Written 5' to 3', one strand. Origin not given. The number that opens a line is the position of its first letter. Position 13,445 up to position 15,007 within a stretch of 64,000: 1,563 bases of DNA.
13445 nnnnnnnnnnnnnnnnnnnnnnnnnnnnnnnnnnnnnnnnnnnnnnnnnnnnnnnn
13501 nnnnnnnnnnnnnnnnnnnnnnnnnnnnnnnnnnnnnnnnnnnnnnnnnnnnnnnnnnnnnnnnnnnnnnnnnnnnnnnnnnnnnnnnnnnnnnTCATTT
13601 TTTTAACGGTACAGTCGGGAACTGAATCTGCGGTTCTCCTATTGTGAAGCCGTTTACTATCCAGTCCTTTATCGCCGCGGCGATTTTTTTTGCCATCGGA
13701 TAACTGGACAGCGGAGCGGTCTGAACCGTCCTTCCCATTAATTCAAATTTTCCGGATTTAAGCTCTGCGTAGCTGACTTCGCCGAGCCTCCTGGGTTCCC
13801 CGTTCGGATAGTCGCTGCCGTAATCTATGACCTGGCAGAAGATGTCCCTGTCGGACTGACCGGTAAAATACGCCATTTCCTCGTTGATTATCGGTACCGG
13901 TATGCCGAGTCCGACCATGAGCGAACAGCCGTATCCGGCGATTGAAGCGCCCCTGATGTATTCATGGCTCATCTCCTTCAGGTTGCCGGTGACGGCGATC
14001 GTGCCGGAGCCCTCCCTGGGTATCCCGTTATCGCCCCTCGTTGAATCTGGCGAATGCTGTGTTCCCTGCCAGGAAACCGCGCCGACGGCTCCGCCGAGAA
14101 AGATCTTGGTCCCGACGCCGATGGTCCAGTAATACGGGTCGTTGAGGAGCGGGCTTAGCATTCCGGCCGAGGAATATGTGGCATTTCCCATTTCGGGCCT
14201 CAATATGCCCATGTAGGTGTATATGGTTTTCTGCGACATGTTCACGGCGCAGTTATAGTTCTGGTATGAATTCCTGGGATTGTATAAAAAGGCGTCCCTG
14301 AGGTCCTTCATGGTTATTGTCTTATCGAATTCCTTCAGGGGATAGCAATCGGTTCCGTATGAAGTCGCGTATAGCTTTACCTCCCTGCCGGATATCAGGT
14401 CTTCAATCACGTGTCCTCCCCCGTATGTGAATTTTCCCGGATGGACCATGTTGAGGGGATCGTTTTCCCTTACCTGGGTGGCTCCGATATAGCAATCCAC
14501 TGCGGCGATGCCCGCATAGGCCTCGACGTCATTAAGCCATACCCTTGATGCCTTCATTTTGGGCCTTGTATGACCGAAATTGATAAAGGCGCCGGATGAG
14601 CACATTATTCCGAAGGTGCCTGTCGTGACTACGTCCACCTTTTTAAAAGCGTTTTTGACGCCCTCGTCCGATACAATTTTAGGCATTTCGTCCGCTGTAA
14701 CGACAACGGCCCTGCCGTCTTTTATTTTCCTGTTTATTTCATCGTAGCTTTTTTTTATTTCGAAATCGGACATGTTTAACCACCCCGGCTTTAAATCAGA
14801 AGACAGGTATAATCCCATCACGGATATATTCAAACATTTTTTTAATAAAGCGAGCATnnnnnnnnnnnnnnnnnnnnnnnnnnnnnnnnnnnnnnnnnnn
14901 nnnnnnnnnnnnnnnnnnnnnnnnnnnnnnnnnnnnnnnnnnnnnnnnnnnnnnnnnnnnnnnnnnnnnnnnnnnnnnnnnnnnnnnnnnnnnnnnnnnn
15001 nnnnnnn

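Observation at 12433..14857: Methanogen-type sulfide-dependent homocysteine biosynthesis module (COG1900 + COG2122 + NIL-ferredoxin) in a bacterium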

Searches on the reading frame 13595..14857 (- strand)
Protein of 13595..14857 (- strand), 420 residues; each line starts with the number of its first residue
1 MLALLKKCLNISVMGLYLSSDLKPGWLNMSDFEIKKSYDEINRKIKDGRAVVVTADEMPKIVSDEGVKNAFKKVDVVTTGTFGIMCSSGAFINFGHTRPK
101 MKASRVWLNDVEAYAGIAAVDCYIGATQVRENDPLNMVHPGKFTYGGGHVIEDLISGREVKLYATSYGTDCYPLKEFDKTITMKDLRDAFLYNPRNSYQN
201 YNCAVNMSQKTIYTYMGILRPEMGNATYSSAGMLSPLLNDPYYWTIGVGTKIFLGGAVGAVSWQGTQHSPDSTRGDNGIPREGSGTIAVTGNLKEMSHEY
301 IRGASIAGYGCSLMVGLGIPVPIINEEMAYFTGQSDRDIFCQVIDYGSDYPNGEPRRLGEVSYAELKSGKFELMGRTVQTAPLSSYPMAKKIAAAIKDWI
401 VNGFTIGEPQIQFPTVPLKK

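Call 3: search_protein_families(library=pfam, proteins=[window:13595-14857:-], max_evalue=0.01)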
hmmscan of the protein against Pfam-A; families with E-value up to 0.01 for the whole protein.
window:13595-14857:- (420 aa): 1 family
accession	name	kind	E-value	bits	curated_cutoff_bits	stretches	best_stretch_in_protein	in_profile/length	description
PF01837.22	HcyBio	-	1.1e-150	501.8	26.2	1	50-403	1-345/349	Homocysteine biosynthesis enzyme, sulfur-incorporation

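Call 4: search_protein_families(library=ncbifam, proteins=[window:13595-14857:-], max_evalue=0.01)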
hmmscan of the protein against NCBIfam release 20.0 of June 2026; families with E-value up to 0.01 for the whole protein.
window:13595-14857:- (420 aa): 1 family
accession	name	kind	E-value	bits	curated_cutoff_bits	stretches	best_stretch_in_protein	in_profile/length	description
TIGR03287.1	methan_mark_16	hypoth_equivalog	5.2e-38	130.5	363.95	1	52-346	1-275/391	methanogenesis marker 16 metalloprotein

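Call 12: find_homologous_proteins(query=window:13595-14857:-, max_evalue=1e-20)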
Query window:13595-14857:- (420 aa): 8000 proteins with E <= 1e-20 among 8000 candidates; the best 120 are listed.
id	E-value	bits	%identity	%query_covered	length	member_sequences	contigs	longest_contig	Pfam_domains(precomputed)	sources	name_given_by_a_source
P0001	7.0e-268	907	100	93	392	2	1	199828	PF01837.23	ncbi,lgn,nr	ncbi:MAG: homocysteine biosynthesis protein [Spirochaetes bacterium]|nr:homocysteine biosynthesis pr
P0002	3.3e-213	726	78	93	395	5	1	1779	PF01837.23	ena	-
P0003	5.6e-211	719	77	93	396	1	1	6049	PF01837.23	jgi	jgi:uncharacterized protein (DUF39 family)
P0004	5.7e-211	719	77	93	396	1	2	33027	PF01837.23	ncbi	-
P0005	2.2e-210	717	77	93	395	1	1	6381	PF01837.23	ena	-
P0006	2.5e-210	717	77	93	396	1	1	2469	PF01837.23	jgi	jgi:uncharacterized protein (DUF39 family)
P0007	3.8e-210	716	76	94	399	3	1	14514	PF01837.23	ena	-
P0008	8.7e-210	715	78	92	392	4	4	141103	PF01837.23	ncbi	-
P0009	2.6e-209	714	75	93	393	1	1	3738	PF01837.23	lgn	-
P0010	5.1e-209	713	76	93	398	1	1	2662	PF01837.23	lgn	-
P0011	1.7e-208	711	77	93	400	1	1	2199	PF01837.23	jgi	jgi:L-aspartate semialdehyde sulfurtransferase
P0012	7.2e-208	709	75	94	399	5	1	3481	PF01837.23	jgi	jgi:uncharacterized protein (DUF39 family)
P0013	7.2e-208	709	76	92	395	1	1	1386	PF01837.23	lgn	-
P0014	1.1e-207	708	76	93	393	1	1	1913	PF01837.23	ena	-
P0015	1.3e-207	708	76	93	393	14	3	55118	PF01837.23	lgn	-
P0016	1.5e-207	708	76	93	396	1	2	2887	PF01837.23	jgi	-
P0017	4.4e-207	706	75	93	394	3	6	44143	PF01837.23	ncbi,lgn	-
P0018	4.4e-207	706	76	93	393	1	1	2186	PF01837.23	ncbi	-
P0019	8.5e-207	705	75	92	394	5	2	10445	PF01837.23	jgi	-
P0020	4.3e-206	703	75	93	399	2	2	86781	PF01837.23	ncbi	-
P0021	7.7e-206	702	75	93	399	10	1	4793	PF01837.23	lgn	-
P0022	8.5e-206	702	75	93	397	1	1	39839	PF01837.23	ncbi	-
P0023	3.3e-205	700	74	93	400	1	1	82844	PF01837.23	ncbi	ncbi:homocysteine biosynthesis protein [Desulfothermus okinawensis JCM 13304]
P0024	3.4e-205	700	74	93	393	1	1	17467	PF01837.23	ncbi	-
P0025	4.9e-205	699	74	93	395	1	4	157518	PF01837.23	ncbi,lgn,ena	-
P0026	5.1e-205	699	74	93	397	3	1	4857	PF01837.23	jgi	jgi:L-aspartate semialdehyde sulfurtransferase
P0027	5.8e-205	699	76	92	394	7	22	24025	PF01837.23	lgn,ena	-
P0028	7.6e-205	699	75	92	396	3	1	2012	PF01837.23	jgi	jgi:uncharacterized protein (DUF39 family)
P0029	7.9e-205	699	74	93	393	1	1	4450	PF01837.23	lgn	-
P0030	8.3e-205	699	74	93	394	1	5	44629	PF01837.23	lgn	-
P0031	9.3e-205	699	74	93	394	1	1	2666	PF01837.23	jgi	-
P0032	1.1e-204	698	74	93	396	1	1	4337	PF01837.23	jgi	jgi:uncharacterized protein (DUF39 family)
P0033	1.1e-204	698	76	92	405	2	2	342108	PF01837.23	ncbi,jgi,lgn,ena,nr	ncbi:MAG: hypothetical protein CVV44_13050 [Spirochaetae bacterium HGW-Spirochaetae-1]|jgi:uncharact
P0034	1.2e-204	698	75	93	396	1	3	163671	PF01837.23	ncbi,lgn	-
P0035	1.8e-204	698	74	93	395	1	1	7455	PF01837.23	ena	-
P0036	3.1e-204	697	72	93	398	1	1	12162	PF01837.23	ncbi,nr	ncbi:MAG: hypothetical protein GY754_01420 [bacterium]|nr:hypothetical protein [bacterium]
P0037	3.4e-204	697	73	93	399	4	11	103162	PF01837.23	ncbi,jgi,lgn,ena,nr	ncbi:MAG TPA: homocysteine biosynthesis protein [Spirochaetota bacterium]|nr:homocysteine biosynthes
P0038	4.8e-204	696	73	93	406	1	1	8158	PF01837.23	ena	-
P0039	5.4e-204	696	74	93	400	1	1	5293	PF01837.23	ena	-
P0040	6.1e-204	696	73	93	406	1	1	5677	PF01837.23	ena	-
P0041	1.2e-203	695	73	93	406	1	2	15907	PF01837.23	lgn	-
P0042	1.5e-203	695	73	93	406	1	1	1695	PF01837.23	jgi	-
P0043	2.1e-203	694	73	93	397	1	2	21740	PF01837.23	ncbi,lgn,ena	-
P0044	2.1e-203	694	73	93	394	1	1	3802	PF01837.23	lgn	-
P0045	2.4e-203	694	74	93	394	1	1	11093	PF01837.23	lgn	-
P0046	2.4e-203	694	73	93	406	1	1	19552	PF01837.23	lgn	-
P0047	2.6e-203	694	73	93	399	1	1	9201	PF01837.23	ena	-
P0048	3.0e-203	694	76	92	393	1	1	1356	PF01837.23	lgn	-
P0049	3.7e-203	693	74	92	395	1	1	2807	PF01837.23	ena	-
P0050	4.1e-203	693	73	93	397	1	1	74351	PF01837.23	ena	-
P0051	7.3e-203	692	73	93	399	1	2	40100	PF01837.23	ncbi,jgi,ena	-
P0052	7.3e-203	692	73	93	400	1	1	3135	PF01837.23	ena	-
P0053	7.6e-203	692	73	93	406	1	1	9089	PF01837.23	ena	-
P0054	8.3e-203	692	73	93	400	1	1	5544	PF01837.23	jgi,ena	-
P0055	1.0e-202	692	73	93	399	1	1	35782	PF01837.23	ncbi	ncbi:homocysteine biosynthesis protein [Desulfothermus sp.]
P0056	1.1e-202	692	75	93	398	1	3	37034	PF01837.23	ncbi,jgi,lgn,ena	-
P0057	1.3e-202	691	72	93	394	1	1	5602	PF01837.23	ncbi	-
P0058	1.5e-202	691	74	92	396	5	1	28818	PF01837.23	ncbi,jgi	-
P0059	2.0e-202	691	75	93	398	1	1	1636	PF01837.23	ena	-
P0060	2.0e-202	691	73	93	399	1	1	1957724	PF01837.23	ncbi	ncbi:homocysteine biosynthesis protein [Desulfothermus naphthae]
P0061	3.0e-202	690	73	93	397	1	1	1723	PF01837.23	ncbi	-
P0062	4.2e-202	690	75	93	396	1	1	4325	PF01837.23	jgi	jgi:uncharacterized protein (DUF39 family)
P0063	9.0e-202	689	75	93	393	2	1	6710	PF01837.23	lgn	-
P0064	9.9e-202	689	73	93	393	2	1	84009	PF01837.23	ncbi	-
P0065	1.2e-201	688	74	93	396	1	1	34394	PF01837.23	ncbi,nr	ncbi:MAG: homocysteine biosynthesis protein [Spirochaetes bacterium]|nr:homocysteine biosynthesis pr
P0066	1.2e-201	688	72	93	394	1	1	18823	PF01837.23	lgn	-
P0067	1.3e-201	688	74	93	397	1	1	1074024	PF01837.23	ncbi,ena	-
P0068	1.5e-201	688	72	93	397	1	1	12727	PF01837.23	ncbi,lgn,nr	ncbi:MAG: homocysteine biosynthesis protein [Spirochaetes bacterium]|nr:homocysteine biosynthesis pr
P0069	1.6e-201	688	72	93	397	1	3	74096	PF01837.23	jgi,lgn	jgi:uncharacterized protein (DUF39 family)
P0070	1.7e-201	688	73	93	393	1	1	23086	PF01837.23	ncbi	-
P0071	1.9e-201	688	74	93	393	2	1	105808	PF01837.23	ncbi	-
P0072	2.9e-201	687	72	93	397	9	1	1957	PF01837.23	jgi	jgi:uncharacterized protein (DUF39 family)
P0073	3.0e-201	687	73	93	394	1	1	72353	PF01837.23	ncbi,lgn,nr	ncbi:MAG: hypothetical protein EPN93_00605 [Spirochaetes bacterium]|nr:MAG: hypothetical protein EPN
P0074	3.3e-201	687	72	93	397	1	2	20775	PF01837.23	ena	-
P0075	3.4e-201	687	75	93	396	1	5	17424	PF01837.23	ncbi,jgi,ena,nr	ncbi:MAG TPA: homocysteine biosynthesis protein [Spirochaetota bacterium]|nr:homocysteine biosynthes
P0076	5.2e-201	686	73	93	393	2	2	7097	PF01837.23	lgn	-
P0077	6.1e-201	686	72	93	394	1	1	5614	PF01837.23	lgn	-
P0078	6.7e-201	686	72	93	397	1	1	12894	PF01837.23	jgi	jgi:uncharacterized protein (DUF39 family)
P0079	6.9e-201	686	74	93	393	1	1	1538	PF01837.23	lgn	-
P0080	7.9e-201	686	72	95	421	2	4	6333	PF01837.23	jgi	jgi:uncharacterized protein (DUF39 family)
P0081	8.1e-201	686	74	93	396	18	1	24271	PF01837.23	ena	-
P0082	8.3e-201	686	72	93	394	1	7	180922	PF01837.23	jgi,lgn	-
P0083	9.4e-201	685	73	93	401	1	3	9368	PF01837.23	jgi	jgi:uncharacterized protein (DUF39 family)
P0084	9.6e-201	685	74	92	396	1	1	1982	PF01837.23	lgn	-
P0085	1.0e-200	685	75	93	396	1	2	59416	PF01837.23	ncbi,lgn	ncbi:MAG: homocysteine biosynthesis protein [Spirochaetota bacterium]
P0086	1.1e-200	685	74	93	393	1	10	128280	PF01837.23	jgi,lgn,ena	jgi:uncharacterized protein (DUF39 family)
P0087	1.6e-200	685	73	93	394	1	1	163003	PF01837.23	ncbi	-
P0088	1.8e-200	684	74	93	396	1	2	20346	PF01837.23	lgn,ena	-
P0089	2.0e-200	684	73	94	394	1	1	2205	PF01837.23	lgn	-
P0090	2.3e-200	684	74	93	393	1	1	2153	PF01837.23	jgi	jgi:uncharacterized protein (DUF39 family)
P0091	2.3e-200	684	72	93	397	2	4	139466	PF01837.23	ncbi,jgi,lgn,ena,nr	ncbi:MAG TPA: homocysteine biosynthesis protein [Spirochaetota bacterium]|nr:homocysteine biosynthes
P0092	2.4e-200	684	73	93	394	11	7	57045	PF01837.23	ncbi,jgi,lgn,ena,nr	ncbi:MAG TPA: homocysteine biosynthesis protein [Spirochaetota bacterium]|nr:homocysteine biosynthes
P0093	2.6e-200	684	73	93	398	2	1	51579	PF01837.23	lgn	-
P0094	2.8e-200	684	74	93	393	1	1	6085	PF01837.23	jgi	-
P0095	3.0e-200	684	73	93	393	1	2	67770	PF01837.23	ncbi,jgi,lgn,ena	-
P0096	3.9e-200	683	74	93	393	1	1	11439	PF01837.23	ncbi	-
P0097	4.1e-200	683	74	92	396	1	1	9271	PF01837.23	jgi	jgi:uncharacterized protein (DUF39 family)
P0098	4.3e-200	683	71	93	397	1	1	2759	PF01837.23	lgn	-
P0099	4.5e-200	683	74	92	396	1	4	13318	PF01837.23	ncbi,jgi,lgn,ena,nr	ncbi:MAG TPA: homocysteine biosynthesis protein [Spirochaetota bacterium]|nr:homocysteine biosynthes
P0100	4.6e-200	683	72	93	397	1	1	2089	PF01837.23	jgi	jgi:uncharacterized protein (DUF39 family)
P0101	5.4e-200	683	74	93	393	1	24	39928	PF01837.23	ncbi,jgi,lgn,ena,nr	ncbi:MAG: hypothetical protein GXY14_08965 [Spirochaetes bacterium]|nr:hypothetical protein [Spiroch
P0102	5.5e-200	683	74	92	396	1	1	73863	PF01837.23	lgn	-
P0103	5.6e-200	683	74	92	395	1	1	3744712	PF01837.23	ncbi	-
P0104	6.2e-200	683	72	93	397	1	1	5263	PF01837.23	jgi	jgi:uncharacterized protein (DUF39 family)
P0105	7.0e-200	682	75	93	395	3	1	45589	PF01837.23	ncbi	-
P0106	7.7e-200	682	72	93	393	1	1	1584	PF01837.23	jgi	jgi:L-aspartate semialdehyde sulfurtransferase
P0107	8.3e-200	682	76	88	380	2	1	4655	PF01837.23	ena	-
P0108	1.4e-199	682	72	93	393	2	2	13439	PF01837.23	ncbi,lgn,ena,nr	ncbi:MAG TPA: homocysteine biosynthesis protein [Spirochaetota bacterium]|nr:homocysteine biosynthes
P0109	1.6e-199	681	72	93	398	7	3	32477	PF01837.23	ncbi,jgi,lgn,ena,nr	ncbi:MAG TPA: homocysteine biosynthesis protein [Spirochaetota bacterium]|nr:homocysteine biosynthes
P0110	1.6e-199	681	73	93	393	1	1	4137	PF01837.23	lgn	-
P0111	1.7e-199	681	74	93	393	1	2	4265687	PF01837.23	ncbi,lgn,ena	-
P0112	1.9e-199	681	74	93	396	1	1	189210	PF01837.23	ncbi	-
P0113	2.3e-199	681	72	93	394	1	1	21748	PF01837.23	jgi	-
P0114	4.2e-199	680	75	92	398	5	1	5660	PF01837.23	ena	-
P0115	5.5e-199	680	73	93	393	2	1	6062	PF01837.23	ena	-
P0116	6.0e-199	679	73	93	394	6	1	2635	PF01837.23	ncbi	-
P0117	6.3e-199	679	74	93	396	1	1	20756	PF01837.23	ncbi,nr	ncbi:MAG: homocysteine biosynthesis protein [Spirochaetes bacterium]|nr:homocysteine biosynthesis pr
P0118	6.5e-199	679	73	94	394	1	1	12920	PF01837.23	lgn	-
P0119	1.0e-198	679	72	93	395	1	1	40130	PF01837.23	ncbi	-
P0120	1.3e-198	678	72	93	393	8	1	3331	PF01837.23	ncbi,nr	ncbi:MAG: homocysteine biosynthesis protein [Leptospirales bacterium]|nr:homocysteine biosynthesis p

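Call 14: find_encoding_contigs(protein=P0001, flank=10000, max_places=3)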
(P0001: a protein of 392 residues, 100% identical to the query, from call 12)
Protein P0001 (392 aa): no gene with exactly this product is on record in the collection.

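Call 15: find_related_loci(query=window:13595-14773:-, collection=genome_contigs, flank=4000)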
Query window:13595-14773:- (392 aa) in genome_contigs; peptide patterns used: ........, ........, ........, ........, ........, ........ (x = any residue, [..] = any of these).
241 stretches matched a pattern; 223 encode a relative of the query (tblastn E <= 1e-3); the best 80 are kept; 80 distinct loci.
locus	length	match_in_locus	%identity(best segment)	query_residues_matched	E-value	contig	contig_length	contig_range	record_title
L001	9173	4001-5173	79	1-391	0e+0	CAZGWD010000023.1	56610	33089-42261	MAG TPA_asm: uncultured Leptospirales bacterium isolate SRP302447_co4_375 genome assembly, contig: NODE_1670_length_5661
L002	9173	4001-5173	79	1-391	0e+0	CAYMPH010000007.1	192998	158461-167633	MAG TPA_asm: uncultured Leptospirales bacterium isolate SRP302447_co4_227 genome assembly, contig: NODE_234_length_19299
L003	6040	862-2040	75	1-392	0e+0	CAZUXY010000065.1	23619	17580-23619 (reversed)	MAG TPA_asm: uncultured Leptospirales bacterium isolate binchicken_co27_239 genome assembly, contig: NODE_3776_length_23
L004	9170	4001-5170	74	1-389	0e+0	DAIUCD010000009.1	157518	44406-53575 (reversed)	MAG TPA_asm: Spirochaetota bacterium isolate CTOTU7684 NODE_203_length_157518_cov_11.867988, whole genome shotgun sequen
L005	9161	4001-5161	76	7-392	0e+0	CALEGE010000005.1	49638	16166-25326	MAG TPA_asm: uncultured Spirochaetia bacterium isolate SRR1562008_bin.80_CONCOCT_v1.1_MAG genome assembly, contig: ERZ72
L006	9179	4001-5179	75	1-392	0e+0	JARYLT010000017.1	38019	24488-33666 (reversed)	MAG: Spirochaetota bacterium isolate A05DMB-I-13 NODE_17_length_38019_cov_4.314954, whole genome shotgun sequence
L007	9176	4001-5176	76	1-392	0e+0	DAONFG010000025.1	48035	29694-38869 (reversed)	MAG TPA_asm: Spirochaetota bacterium isolate AMR_MDS_3849 NODE_650_length_48035_cov_6.604398, whole genome shotgun seque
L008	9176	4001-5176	74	1-392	0e+0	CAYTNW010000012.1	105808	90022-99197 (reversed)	MAG TPA_asm: uncultured Leptospirales bacterium isolate SRP220891_co1_350 genome assembly, contig: NODE_281_length_10580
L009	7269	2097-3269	73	1-390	0e+0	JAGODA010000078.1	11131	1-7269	MAG: Spirochaetes bacterium isolate Go_SlDig_bin_136 Go_SlDig_17753_length_11131_cov_4.123046, whole genome shotgun sequ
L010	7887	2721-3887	74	1-388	0e+0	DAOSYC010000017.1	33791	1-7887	MAG TPA_asm: Spirochaetota bacterium isolate AMR_MDS_2095 NODE_833_length_33791_cov_7.080063, whole genome shotgun seque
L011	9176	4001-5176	73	1-392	0e+0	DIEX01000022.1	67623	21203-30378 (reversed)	MAG TPA_asm: Spirochaetia bacterium UBA5763 UBA5763_contig_60393, whole genome shotgun sequence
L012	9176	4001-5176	73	1-392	0e+0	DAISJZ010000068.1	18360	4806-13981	MAG TPA_asm: Spirochaetota bacterium isolate CTOTU18752 NODE_2407_length_18360_cov_19.532423, whole genome shotgun seque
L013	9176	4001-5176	73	1-392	0e+0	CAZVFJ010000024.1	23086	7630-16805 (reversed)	MAG TPA_asm: uncultured Leptospirales bacterium isolate SRP192927_co3_21 genome assembly, contig: NODE_4501_length_23086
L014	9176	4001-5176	73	1-392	0e+0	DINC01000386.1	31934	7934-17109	MAG TPA_asm: Spirochaetia bacterium UBA5550 UBA5550_contig_562, whole genome shotgun sequence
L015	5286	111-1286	72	1-392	0e+0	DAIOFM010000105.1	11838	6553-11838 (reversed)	MAG TPA_asm: Spirochaetota bacterium isolate CTOTU18388 NODE_3022_length_11838_cov_8.112026, whole genome shotgun sequen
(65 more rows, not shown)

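Call 21: search_solved_structures(query=window:13595-14773:-, max_evalue=0.01, show_alignments=1)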
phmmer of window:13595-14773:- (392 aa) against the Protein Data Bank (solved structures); distinct sequences matched with E-value up to 0.01: 0.

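Call 32: search_protein_representatives(protein=window:13595-14773:-)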
Query: 392 residues. Proteins with E-value up to 0.001 (for the whole library): 878; up to 1e-10: 545; up to 1e-30: 150. The best 150 are listed.
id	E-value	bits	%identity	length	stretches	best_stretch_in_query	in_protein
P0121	5.2e-141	486.7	56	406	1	8-387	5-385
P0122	3.3e-118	411.6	55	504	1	4-378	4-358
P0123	8.7e-104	364.1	57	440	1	1-293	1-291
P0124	2.3e-98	346.2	48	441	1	7-382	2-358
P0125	2.4e-96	339.6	55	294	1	108-385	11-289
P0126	1.0e-93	331.0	44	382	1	8-383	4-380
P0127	1.4e-93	330.5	56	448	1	7-295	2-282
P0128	6.7e-92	325.0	66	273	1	8-217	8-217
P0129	1.1e-89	317.6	43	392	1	7-386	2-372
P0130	2.8e-89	316.4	46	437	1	7-383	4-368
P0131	4.6e-87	309.1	60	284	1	8-272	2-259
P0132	2.9e-84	299.8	58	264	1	71-307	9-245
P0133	6.9e-84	298.6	51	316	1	8-325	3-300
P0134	8.6e-84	298.3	56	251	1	6-232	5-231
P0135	9.0e-83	294.9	55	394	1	77-352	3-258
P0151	5.1e-63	229.9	35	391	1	9-380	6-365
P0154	1.9e-62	228.0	36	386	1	7-382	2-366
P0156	6.9e-59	216.3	36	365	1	8-378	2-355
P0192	8.9e-44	166.5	36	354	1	8-381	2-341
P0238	3.4e-35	138.3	31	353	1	7-375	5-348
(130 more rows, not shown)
